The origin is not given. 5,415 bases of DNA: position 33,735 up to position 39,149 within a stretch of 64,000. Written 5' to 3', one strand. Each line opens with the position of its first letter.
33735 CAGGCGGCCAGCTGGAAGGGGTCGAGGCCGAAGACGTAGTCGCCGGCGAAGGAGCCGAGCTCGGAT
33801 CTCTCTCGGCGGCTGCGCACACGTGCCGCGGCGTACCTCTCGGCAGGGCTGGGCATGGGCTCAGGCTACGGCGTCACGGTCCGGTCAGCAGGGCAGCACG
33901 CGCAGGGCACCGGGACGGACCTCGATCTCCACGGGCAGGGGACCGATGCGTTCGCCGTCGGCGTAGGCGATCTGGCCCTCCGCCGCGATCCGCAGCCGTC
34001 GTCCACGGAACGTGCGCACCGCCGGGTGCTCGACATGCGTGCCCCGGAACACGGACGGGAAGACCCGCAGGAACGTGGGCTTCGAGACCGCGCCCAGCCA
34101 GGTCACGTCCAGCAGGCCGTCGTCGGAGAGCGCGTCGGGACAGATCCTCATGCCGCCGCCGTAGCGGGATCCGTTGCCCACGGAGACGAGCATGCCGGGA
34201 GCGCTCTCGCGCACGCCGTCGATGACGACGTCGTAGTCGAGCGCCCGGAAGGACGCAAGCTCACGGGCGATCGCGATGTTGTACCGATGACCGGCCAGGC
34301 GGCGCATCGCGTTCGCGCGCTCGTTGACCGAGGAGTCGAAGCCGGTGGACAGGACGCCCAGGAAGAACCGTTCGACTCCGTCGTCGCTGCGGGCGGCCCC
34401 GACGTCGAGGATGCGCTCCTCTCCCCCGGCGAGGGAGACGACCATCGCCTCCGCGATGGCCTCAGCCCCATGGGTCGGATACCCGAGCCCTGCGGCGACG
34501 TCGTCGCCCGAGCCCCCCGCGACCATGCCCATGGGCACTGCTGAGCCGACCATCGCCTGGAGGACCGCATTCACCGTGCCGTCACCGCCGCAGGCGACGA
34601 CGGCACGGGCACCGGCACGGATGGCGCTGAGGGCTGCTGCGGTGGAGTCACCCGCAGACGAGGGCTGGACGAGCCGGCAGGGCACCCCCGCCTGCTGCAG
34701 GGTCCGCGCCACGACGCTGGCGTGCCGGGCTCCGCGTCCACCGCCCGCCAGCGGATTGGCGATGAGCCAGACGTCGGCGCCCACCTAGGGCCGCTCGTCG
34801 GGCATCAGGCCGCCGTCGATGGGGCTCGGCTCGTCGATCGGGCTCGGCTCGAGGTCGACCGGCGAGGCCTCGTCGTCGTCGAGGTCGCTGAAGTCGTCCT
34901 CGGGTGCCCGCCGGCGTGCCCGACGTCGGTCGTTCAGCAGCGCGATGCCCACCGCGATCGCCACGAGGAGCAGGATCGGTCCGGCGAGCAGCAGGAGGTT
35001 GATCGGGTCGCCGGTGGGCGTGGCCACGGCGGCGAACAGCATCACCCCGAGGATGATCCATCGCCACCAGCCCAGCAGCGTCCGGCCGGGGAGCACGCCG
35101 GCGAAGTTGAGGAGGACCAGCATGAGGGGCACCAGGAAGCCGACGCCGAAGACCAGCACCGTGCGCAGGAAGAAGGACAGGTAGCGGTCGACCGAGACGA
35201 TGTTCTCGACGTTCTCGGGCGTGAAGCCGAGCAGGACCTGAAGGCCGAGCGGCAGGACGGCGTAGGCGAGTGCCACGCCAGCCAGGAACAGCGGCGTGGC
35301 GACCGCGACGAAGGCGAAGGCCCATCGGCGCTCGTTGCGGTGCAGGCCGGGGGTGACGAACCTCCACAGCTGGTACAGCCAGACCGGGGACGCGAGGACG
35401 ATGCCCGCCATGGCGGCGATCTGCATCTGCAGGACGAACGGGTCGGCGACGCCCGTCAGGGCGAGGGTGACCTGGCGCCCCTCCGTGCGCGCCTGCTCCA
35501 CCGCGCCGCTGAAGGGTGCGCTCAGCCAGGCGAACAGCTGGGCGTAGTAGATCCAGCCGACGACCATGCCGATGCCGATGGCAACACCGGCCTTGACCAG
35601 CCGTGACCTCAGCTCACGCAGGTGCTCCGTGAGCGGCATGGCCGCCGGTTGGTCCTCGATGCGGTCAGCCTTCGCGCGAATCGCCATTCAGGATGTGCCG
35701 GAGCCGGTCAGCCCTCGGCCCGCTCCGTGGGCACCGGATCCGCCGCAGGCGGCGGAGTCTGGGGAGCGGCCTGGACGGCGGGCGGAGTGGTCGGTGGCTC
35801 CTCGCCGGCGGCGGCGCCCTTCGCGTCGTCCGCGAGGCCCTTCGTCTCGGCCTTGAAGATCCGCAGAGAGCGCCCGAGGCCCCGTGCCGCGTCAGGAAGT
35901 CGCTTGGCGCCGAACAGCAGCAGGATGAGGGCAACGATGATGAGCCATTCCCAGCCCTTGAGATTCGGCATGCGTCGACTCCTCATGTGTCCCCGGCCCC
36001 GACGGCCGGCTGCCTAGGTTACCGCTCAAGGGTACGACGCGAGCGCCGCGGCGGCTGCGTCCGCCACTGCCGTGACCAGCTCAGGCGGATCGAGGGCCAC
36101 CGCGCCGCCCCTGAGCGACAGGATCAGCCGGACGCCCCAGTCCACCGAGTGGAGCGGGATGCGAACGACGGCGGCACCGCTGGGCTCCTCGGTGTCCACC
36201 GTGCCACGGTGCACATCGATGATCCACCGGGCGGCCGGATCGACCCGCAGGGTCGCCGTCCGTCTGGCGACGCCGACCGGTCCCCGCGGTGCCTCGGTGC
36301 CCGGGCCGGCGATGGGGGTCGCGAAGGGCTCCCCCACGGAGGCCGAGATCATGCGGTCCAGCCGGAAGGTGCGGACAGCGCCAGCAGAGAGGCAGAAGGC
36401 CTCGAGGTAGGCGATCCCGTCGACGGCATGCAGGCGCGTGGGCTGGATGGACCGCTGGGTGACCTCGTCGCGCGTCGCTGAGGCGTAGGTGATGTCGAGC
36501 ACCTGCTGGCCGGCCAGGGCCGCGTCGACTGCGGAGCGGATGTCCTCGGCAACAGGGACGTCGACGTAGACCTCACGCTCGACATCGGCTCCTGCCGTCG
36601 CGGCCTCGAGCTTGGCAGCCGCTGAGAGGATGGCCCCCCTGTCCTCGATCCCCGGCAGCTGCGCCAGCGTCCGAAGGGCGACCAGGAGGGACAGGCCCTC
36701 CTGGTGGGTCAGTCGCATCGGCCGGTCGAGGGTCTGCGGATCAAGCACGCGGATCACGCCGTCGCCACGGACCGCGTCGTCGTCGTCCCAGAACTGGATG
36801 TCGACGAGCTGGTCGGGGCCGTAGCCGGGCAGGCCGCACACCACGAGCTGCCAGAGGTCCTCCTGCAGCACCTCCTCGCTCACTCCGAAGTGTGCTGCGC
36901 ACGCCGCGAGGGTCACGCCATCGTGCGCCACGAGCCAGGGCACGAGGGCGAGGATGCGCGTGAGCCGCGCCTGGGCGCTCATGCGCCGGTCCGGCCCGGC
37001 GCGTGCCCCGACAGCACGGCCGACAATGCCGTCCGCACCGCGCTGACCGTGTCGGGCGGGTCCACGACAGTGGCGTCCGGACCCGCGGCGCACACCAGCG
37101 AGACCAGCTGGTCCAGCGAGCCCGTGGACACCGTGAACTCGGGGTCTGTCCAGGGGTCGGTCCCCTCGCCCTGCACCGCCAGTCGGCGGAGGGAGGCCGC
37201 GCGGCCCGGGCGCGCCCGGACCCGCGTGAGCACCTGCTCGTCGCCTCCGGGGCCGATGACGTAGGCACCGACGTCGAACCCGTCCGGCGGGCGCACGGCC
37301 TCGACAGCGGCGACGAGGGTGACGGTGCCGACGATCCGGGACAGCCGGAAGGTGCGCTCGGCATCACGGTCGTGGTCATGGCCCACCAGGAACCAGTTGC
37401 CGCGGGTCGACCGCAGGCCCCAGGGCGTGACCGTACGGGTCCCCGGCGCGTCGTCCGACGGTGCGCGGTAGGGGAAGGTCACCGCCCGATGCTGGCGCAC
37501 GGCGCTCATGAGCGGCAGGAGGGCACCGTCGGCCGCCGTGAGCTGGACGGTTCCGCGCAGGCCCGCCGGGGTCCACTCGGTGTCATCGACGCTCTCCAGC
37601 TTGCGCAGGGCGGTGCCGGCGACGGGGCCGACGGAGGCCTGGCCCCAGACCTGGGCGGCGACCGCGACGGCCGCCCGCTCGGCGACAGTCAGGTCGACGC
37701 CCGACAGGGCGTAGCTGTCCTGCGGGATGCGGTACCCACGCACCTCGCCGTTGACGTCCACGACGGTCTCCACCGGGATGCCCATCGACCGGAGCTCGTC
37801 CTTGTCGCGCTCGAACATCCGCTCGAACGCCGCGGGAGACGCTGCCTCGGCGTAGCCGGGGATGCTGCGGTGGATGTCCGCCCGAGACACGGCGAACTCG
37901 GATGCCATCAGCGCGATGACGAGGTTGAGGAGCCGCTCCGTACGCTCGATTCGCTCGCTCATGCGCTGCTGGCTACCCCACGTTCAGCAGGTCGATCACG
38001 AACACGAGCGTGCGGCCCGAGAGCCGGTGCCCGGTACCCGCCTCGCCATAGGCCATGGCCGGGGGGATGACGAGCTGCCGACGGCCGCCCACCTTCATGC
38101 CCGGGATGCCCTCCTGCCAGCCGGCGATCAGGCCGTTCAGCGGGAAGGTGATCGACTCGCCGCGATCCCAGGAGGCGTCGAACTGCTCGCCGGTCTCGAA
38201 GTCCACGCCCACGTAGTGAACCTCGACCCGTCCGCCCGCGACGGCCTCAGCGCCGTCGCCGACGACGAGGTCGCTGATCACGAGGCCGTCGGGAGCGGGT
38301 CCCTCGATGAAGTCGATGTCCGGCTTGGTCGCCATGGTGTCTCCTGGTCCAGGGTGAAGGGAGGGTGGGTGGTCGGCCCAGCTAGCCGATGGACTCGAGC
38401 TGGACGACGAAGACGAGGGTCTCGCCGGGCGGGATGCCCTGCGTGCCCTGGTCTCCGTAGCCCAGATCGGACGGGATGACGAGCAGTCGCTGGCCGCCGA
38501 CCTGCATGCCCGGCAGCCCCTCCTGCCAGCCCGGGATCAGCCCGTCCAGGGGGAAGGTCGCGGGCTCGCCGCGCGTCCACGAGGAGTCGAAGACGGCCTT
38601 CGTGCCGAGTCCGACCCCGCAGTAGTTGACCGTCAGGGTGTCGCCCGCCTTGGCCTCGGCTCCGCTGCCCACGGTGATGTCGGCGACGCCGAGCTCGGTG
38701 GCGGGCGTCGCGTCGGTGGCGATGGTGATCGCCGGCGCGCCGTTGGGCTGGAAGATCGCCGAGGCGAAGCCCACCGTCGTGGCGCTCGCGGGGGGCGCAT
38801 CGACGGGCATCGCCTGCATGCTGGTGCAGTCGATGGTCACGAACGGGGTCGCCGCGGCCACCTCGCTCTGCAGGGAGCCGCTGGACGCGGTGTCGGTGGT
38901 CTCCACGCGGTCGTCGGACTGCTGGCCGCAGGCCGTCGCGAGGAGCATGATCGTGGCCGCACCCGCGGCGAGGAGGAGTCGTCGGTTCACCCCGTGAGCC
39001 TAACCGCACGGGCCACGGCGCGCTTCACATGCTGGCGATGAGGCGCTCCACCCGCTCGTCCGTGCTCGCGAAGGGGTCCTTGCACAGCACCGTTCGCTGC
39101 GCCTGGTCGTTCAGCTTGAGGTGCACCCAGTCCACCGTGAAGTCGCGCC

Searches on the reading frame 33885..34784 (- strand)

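Call 24: search_protein_families(library=pfam, proteins=[window:33885-34784:-], max_evalue=0.00001)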
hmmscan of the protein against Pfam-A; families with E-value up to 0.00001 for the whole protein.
window:33885-34784:- (299 aa): 2 families
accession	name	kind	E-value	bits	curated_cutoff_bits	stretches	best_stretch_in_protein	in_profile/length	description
PF19279.4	YegS_C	-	2.4e-51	174.1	27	1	143-297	1-157/158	YegS C-terminal NAD kinase beta sandwich-like domain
PF00781.29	DAGK_cat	-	2.7e-23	82.4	23.6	1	5-112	2-111/125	Diacylglycerol kinase catalytic domain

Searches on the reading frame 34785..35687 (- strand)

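Call 24: search_protein_families(library=pfam, proteins=[window:34785-35687:-], max_evalue=0.00001)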
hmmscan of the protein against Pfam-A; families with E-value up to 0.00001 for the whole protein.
window:34785-35687:- (300 aa): 1 family
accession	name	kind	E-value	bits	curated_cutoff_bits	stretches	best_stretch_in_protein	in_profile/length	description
PF00902.23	TatC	-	3.7e-66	223.3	25.1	1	21-237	1-208/208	Sec-independent protein translocase protein (TatC)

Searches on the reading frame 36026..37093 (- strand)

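Call 24: search_protein_families(library=pfam, proteins=[window:36026-37093:-], max_evalue=0.00001)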
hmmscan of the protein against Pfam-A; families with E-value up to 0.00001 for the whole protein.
window:36026-37093:- (355 aa): 3 families
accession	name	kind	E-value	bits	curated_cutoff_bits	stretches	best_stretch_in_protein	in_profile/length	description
PF19187.6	HTH_PafC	-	6.9e-36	123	32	1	43-164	2-115/115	PafC helix-turn-helix domain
PF13280.12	WYL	-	1.1e-16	61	21.8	1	188-251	5-68/70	WYL domain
PF25583.1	WCX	-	1.3e-10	41.9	23.9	1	277-351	2-76/76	WCX domain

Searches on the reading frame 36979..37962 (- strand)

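Call 24: search_protein_families(library=pfam, proteins=[window:36979-37962:-], max_evalue=0.00001)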
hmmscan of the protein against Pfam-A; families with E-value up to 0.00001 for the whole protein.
window:36979-37962:- (327 aa): 2 families
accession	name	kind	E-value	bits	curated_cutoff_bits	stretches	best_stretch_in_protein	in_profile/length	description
PF13280.12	WYL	-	4.2e-20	72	21.8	1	148-211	3-66/70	WYL domain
PF25583.1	WCX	-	2.3e-06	28.3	23.9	1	244-316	3-75/76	WCX domain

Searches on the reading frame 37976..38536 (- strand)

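Call 27: search_protein_families(library=pfam, proteins=[window:37976-38536:-], max_evalue=0.00001)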
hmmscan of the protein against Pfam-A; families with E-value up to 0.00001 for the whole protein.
window:37976-38536:- (187 aa): 1 family
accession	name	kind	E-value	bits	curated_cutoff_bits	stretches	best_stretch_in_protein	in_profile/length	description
PF00254.34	FKBP_C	-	9.1e-22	77.6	21.1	1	97-184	3-94/94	FKBP-type peptidyl-prolyl cis-trans isomerase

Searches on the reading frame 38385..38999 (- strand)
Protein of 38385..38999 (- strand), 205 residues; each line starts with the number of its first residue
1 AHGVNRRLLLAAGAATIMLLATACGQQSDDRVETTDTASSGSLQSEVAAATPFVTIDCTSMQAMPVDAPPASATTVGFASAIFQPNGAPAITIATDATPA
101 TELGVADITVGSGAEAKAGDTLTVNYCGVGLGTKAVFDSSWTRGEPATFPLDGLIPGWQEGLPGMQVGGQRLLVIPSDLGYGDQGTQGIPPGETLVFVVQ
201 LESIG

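Call 27: search_protein_families(library=pfam, proteins=[window:38385-38999:-], max_evalue=0.00001)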
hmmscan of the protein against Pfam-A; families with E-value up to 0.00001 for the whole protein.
window:38385-38999:- (205 aa): 1 family
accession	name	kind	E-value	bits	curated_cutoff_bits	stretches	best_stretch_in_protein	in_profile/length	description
PF00254.34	FKBP_C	-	2.1e-25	89.3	21.1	1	115-201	3-93/94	FKBP-type peptidyl-prolyl cis-trans isomerase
